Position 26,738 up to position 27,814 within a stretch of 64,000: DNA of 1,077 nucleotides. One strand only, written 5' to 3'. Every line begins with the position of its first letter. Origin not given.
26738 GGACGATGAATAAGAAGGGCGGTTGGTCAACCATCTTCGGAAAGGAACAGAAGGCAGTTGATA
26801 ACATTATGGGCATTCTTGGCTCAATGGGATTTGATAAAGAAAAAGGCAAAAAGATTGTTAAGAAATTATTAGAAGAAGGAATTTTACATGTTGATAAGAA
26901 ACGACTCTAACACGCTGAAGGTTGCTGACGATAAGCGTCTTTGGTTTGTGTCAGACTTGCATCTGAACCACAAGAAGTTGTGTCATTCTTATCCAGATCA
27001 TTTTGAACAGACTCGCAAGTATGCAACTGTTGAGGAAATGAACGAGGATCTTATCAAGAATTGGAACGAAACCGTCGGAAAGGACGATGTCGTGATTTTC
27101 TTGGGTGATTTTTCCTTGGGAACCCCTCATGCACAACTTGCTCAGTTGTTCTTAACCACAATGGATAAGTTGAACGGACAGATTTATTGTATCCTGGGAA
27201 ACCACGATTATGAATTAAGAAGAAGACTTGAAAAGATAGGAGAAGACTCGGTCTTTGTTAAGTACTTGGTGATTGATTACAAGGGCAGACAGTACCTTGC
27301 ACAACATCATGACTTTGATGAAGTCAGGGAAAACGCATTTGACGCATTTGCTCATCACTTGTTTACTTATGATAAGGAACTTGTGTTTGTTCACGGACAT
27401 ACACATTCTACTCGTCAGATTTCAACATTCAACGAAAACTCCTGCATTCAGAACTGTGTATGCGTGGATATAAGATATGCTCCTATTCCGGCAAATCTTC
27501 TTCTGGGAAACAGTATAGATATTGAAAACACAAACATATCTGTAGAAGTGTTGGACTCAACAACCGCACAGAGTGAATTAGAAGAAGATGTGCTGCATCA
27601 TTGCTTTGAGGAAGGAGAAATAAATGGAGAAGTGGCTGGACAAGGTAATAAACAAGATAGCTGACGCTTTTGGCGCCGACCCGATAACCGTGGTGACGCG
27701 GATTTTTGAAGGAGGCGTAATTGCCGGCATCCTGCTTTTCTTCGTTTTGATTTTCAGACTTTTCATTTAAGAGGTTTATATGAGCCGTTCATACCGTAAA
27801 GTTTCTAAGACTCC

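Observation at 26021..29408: Split bacterial-type RNA repair cassette (kinase, metallophosphatase, Rnl1) interrupted by an HNH gene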

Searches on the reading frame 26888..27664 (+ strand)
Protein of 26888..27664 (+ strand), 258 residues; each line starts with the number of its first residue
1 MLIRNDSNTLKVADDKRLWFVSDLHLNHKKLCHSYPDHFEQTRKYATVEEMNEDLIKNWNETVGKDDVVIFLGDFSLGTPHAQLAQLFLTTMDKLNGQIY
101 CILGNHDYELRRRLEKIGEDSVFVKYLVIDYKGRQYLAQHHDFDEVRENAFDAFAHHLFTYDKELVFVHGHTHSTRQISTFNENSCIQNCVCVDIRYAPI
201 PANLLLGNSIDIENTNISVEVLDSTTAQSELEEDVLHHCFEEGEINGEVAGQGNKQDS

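Call 3: search_protein_families(library=pfam, proteins=[window:26888-27664:+], max_evalue=0.1)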
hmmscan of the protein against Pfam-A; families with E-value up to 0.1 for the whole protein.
window:26888-27664:+ (258 aa): 2 families
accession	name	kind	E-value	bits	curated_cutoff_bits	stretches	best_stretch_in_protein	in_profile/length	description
PF00149.33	Metallophos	-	2.5e-12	48.1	21.5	1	17-184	2-168/191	Calcineurin-like phosphoesterase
PF12850.12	Metallophos_2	-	1.3e-05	25.7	27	1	20-175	5-119/154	Calcineurin-like phosphoesterase superfamily domain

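Call 4: search_protein_families(library=phrogs, proteins=[window:26888-27664:+], max_evalue=0.01)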
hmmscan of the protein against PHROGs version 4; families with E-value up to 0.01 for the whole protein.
window:26888-27664:+ (258 aa): 3 families
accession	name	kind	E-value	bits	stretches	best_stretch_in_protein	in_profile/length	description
phrog_547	-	other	6.2e-35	121.4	1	10-205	23-195/245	phosphoesterase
phrog_1649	-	other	1.1e-11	45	1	7-115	27-112/308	metallo-phosphoesterase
phrog_246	-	other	6.2e-06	26.5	1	65-176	203-314/417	NinI-like serine-threonine phosphatase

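Call 7: search_dna_similar(query=window:26888-27664:+, collection=phages, mode=protein, max_rows=30)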
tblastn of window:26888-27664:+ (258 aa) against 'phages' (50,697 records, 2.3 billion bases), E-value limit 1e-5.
Records with a match: 1005; places in all: 1007; records where one place covers at least 80% of the query: 4.
Best place of each record, by identity: <60% 1005.
By first word of the organism name: Vibrio 372; Staphylococcus 119; Pseudomonas 92; Enterococcus 75; Listeria 56; Mycobacterium 55; Bacillus 46; Streptomyces 30; Stenotrophomonas 16; Salmonella 13; and 35 more.
By host as written in the record: - 358; Listeria monocytogenes 45; Staphylococcus aureus 39; Vibrio harveyi BAA-1116 36; Mycobacterium smegmatis mc2 155 33; Enterococcus faecalis 22; Pseudomonas aeruginosa 19; Pseudomonas syringae pv. actinidiae 18; and 200 more.
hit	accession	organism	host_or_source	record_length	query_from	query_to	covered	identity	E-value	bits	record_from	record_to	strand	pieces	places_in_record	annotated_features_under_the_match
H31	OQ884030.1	Bacillus phage SDFMU_Pbc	Bacillus subtilis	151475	18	223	80%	30.2%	4e-11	69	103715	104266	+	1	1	metallo-dependent phosphatase 1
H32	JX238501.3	Bacillus phage phiAGATE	Bacillus pumilus GL1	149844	2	230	89%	26.9%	1e-10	67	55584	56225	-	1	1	putative metallo-dependent phosphatase 1 | hypothetical protein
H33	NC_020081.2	Bacillus phage phiAGATE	Bacillus pumilus GL1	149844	2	230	89%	26.9%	1e-10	67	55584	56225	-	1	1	phosphoesterase | hypothetical protein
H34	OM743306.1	Bacillus phage vB_BcgM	Bacillus mycoides MC118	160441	18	200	71%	33.0%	2e-11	69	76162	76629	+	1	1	metallophosphoesterase protein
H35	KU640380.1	Bacillus phage Shbh1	Bacillus sp. MGK1/ERV9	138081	17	207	74%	31.4%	8e-12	71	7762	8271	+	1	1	metallophosphoesterase-like protein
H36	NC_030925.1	Bacillus phage Shbh1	Bacillus sp. MGK1/ERV9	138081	17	207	74%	31.4%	8e-12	71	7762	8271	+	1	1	phosphoesterase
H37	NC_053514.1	Mycobacterium phage Estes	Mycobacterium smegmatis mc2 155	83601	18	205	73%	31.0%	6e-12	71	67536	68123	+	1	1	142: phosphoesterase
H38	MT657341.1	Mycobacterium phage Estes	Mycobacterium smegmatis mc2 155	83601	18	205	73%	31.0%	6e-12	71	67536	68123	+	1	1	142: metallophosphoesterase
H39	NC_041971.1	Mycobacterium phage Rey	Mycobacterium smegmatis mc2 155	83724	18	203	72%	31.3%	7e-12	71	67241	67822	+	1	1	144: phosphoesterase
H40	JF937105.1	Mycobacterium phage Rey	Mycobacterium smegmatis mc2 155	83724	18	203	72%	31.3%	7e-12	71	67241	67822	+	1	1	144: metallophosphoesterase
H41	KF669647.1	Bacillus phage BigBertha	Bacillus thuringiensis subsp. Kurstaki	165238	18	200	71%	31.7%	2e-11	69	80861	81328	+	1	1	metallophosphoesterase protein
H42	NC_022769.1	Bacillus phage BigBertha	Bacillus thuringiensis subsp. Kurstaki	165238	18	200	71%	31.7%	2e-11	69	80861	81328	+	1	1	phosphoesterase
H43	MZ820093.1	Streptomyces phage Forrest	Streptomyces viridochromogenes DSM40736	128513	16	200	72%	31.2%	1e-8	61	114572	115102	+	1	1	238: metallophosphoesterase | 237: HNH endonuclease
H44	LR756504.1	uncultured phage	metagenomic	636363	18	200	71%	31.4%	1e-12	73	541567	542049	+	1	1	record has no annotation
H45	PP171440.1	Streptomyces phage DekoNeimoidia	soil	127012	20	206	72%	30.6%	1e-11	70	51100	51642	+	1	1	record has no annotation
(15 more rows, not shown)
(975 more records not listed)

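Call 11: find_related_loci(query=window:26888-27664:+, collection=viral_contigs, flank=6000)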
Query window:26888-27664:+ (258 aa) in viral_contigs; peptide patterns used: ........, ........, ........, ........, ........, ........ (x = any residue, [..] = any of these).
11 stretches matched a pattern; 5 encode a relative of the query (tblastn E <= 1e-3); 5 distinct loci.
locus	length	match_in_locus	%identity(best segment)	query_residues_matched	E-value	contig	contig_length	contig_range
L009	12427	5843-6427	43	15-221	2e-45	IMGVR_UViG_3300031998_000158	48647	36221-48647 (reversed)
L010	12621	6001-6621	39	15-206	3e-41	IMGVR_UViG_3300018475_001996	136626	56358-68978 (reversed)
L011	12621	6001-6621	39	15-206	3e-41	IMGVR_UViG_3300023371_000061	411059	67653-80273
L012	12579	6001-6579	39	15-222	1e-40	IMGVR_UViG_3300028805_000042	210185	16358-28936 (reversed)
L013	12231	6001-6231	40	20-108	6e-13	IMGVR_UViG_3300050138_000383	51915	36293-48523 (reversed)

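Call 18: search_solved_structures(query=window:26888-27664:+, max_evalue=1, show_alignments=3)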
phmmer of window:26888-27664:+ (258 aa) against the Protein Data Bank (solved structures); distinct sequences matched with E-value up to 1: 8.
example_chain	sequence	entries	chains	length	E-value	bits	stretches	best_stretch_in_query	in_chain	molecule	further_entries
1xm7_A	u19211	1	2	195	1e-06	31.4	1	18-200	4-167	hypothetical protein aq_1665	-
4j6o_A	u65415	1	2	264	0.061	15.8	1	67-170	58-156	Metallophosphoesterase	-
2zo9_B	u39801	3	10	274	0.44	13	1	40-109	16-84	Phosphohydrolase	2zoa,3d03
2dxl_A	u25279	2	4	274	0.44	13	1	40-109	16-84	Phosphohydrolase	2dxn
4b9j_A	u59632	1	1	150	0.45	13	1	87-151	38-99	CS6 FIMBRIAL SUBUNIT A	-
4b9i_A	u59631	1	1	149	0.56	12.6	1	87-154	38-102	CS6 FIMBRIAL SUBUNIT A, CS6 FIMBRIAL SUBUNIT B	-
8qjz_A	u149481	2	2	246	0.64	12.5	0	71-154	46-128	UDP-2,3-diacylglucosamine hydrolase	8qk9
2hyp_A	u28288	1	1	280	0.9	12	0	50-112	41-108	Hypothetical protein RV0805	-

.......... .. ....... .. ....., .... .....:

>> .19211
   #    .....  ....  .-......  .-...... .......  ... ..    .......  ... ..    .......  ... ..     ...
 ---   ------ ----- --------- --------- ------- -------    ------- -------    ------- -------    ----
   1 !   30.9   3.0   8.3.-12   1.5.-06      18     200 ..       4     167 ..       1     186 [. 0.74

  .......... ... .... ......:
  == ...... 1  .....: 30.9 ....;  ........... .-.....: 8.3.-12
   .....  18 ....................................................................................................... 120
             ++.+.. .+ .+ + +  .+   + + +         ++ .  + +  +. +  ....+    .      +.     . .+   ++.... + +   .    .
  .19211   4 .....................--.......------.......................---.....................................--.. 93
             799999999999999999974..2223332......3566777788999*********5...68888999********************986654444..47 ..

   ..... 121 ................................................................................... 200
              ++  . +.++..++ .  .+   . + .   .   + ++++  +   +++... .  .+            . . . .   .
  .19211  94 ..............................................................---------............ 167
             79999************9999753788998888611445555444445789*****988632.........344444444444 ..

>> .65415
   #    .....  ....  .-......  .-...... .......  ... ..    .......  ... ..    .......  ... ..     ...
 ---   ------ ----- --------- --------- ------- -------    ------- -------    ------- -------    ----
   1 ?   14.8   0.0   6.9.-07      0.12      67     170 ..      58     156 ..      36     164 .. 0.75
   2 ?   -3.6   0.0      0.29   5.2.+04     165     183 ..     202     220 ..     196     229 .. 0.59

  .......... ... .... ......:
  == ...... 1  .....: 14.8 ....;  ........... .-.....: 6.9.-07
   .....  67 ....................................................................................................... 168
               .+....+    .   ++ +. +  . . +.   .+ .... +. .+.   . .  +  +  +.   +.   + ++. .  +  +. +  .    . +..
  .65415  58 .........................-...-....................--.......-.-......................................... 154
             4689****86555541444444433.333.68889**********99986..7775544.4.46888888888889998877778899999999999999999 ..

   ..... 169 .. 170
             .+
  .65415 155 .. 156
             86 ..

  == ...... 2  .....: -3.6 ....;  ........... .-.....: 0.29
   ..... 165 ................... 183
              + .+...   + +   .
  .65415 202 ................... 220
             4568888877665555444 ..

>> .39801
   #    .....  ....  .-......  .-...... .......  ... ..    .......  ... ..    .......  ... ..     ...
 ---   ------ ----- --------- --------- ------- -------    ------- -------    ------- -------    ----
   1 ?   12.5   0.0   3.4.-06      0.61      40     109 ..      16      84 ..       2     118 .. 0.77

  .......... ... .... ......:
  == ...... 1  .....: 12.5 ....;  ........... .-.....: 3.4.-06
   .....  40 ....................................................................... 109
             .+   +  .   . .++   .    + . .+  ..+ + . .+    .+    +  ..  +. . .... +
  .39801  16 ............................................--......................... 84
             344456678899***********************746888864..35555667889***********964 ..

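Call 20: search_protein_families(library=ncbifam, proteins=[window:26888-27664:+, L009:6540-7016:+, L009:5522-5806:+], max_evalue=0.01)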
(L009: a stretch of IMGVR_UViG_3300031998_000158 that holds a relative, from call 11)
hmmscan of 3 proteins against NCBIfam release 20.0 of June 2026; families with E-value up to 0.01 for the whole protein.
window:26888-27664:+ (258 aa): 5 families
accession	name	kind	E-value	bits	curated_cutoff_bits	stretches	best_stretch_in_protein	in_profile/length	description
NF003743.0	PRK05340.1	equivalog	5.7e-05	22.4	134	1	17-154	3-129/242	UDP-2,3-diacylglucosamine diphosphatase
TIGR04123.1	P_estr_lig_assc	hypoth_equivalog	0.00016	21.1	150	1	14-118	19-119/207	ligase-associated DNA damage response endonuclease PdeM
NF033458.1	lipid_A_LpxG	equivalog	0.0014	18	350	1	65-110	75-121/321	UDP-2,3-diacylglucosamine diphosphatase LpxG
TIGR00040.1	yfcE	subfamily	0.0015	18.6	56.25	1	60-175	23-118/158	YfcE family phosphodiesterase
TIGR04075.1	bacter_Pnkp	equivalog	0.0023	16.2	750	1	66-170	222-321/851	polynucleotide kinase-phosphatase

L009:6540-7016:+ (158 aa): 0 families

L009:5522-5806:+ (94 aa): 0 families

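Call 21: search_protein_families(library=pfam, proteins=[L009:6540-7016:+, L009:5522-5806:+, L010:6636-6911:+, L010:4436-5554:+, L010:9006-10193:-], max_evalue=0.01)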
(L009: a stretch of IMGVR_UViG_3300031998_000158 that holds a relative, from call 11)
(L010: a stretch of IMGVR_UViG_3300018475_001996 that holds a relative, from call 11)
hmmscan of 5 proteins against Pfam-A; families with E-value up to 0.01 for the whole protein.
L009:6540-7016:+ (158 aa): 1 family
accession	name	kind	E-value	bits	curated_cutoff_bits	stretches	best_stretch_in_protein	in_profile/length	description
PF08010.17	Phage_30_3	-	2e-52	177.1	36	1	12-147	1-137/138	Bacteriophage protein GP30.3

L009:5522-5806:+ (94 aa): 0 families

L010:6636-6911:+ (91 aa): 0 families

L010:4436-5554:+ (372 aa): 2 families
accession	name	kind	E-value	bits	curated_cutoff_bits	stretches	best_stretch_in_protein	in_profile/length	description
PF01467.32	CTP_transf_like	-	3.2e-12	47.2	21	1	4-158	1-132/133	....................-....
PF00293.34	NUDIX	-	8.1e-12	45.7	21.1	1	230-368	3-133/134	NUDIX domain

L010:9006-10193:- (395 aa): 1 family
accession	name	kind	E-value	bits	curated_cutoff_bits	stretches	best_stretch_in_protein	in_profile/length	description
PF01743.26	PolyA_pol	-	1.7e-29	103.2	23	1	30-157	1-126/126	Poly A polymerase head domain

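Call 26: find_homologous_proteins(query=window:26888-27664:+, max_evalue=0.00001)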
Query window:26888-27664:+ (258 aa): 16 proteins with E <= 0.00001 among 174 candidates.
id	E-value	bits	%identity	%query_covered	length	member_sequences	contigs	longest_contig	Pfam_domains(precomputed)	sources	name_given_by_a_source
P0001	3.9e-166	569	94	100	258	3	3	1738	PF12850.13,PF00149.34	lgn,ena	-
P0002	2.1e-123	429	74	100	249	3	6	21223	PF12850.13,PF00149.34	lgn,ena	-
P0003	5.0e-106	372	69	93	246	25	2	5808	PF12850.13,PF00149.34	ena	-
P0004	8.2e-32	129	38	76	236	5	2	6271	PF12850.13,PF00149.34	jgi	-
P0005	5.3e-31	126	41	76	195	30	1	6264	PF12850.13,PF00149.34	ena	-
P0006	1.1e-30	125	37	76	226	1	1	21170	PF12850.13,PF00149.34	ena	-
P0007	2.8e-27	114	39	76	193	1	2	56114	PF12850.13,PF00149.34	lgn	-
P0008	7.9e-27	112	36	71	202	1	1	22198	PF12850.13,PF00149.34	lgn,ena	-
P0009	2.8e-26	110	37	76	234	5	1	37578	PF12850.13,PF00149.34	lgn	-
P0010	3.3e-13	68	33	74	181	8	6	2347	PF12850.13,PF00149.34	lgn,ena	-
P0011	3.4e-13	68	33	74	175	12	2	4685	-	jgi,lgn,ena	-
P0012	7.1e-11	60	30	73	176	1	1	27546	-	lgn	-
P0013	2.5e-9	55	32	71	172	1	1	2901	PF12850.13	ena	-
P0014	9.4e-9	53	43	35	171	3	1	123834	PF12850.13,PF00149.34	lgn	-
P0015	1.4e-7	49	28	74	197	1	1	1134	PF12850.13,PF00149.34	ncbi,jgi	-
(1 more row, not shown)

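Call 27: find_encoding_contigs(protein=P0002, flank=6000, max_places=6)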
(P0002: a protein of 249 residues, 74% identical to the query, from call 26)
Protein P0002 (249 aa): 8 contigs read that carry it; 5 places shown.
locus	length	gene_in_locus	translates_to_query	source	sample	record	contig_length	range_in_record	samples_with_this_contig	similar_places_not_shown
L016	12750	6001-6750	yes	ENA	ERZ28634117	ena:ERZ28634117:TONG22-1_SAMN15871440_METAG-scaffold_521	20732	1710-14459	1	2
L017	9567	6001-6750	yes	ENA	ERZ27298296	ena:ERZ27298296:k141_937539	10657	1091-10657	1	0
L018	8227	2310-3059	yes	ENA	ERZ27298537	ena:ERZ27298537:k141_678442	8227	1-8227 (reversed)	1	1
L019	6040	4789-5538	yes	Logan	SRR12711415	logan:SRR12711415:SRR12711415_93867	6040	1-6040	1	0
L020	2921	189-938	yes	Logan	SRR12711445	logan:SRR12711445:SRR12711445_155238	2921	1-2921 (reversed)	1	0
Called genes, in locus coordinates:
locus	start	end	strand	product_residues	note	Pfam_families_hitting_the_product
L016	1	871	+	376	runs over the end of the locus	PF07690:MFS_1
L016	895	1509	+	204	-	-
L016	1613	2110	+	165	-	-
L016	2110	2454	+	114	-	-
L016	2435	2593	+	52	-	-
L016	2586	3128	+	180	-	-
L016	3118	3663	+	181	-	PF02511:Thy1 (faint)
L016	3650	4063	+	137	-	-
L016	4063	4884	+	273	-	-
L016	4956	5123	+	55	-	-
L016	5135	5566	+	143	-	PF13671:AAA_33 (weak)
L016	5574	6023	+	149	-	-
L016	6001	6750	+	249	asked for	PF00149:Metallophos, PF12850:Metallophos_2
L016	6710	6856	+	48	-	-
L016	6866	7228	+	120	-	-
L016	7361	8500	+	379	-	PF09511:RNA_lig_T4_1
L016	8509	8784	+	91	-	-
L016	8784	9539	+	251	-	PF01464:SLT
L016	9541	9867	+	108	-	-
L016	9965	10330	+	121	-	-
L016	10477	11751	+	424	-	PF01145:Band_7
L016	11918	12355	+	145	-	-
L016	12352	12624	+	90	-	-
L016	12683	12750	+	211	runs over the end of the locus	-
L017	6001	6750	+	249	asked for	PF00149:Metallophos, PF12850:Metallophos_2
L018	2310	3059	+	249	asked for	PF00149:Metallophos, PF12850:Metallophos_2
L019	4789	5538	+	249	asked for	PF00149:Metallophos, PF12850:Metallophos_2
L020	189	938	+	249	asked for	PF00149:Metallophos, PF12850:Metallophos_2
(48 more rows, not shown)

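Call 28: find_encoding_contigs(protein=P0003, flank=6000, max_places=4)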
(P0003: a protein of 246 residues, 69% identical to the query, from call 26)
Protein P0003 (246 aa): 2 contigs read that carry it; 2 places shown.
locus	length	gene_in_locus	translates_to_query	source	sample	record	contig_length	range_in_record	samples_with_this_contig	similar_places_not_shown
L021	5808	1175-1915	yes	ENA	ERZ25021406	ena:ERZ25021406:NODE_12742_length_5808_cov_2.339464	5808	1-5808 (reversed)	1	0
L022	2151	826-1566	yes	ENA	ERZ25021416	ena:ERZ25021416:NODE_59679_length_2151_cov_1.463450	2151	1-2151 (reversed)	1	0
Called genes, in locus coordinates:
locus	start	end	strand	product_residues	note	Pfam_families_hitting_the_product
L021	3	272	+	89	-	?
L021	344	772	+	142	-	PF13671:AAA_33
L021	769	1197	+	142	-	-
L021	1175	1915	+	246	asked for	PF00149:Metallophos, PF12850:Metallophos_2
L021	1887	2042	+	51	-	-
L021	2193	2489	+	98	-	-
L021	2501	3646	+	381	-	PF09511:RNA_lig_T4_1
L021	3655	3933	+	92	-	-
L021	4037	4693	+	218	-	PF01464:SLT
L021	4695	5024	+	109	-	-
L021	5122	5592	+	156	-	-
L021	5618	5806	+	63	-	?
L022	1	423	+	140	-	?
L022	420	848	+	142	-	-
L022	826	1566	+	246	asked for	PF00149:Metallophos, PF12850:Metallophos_2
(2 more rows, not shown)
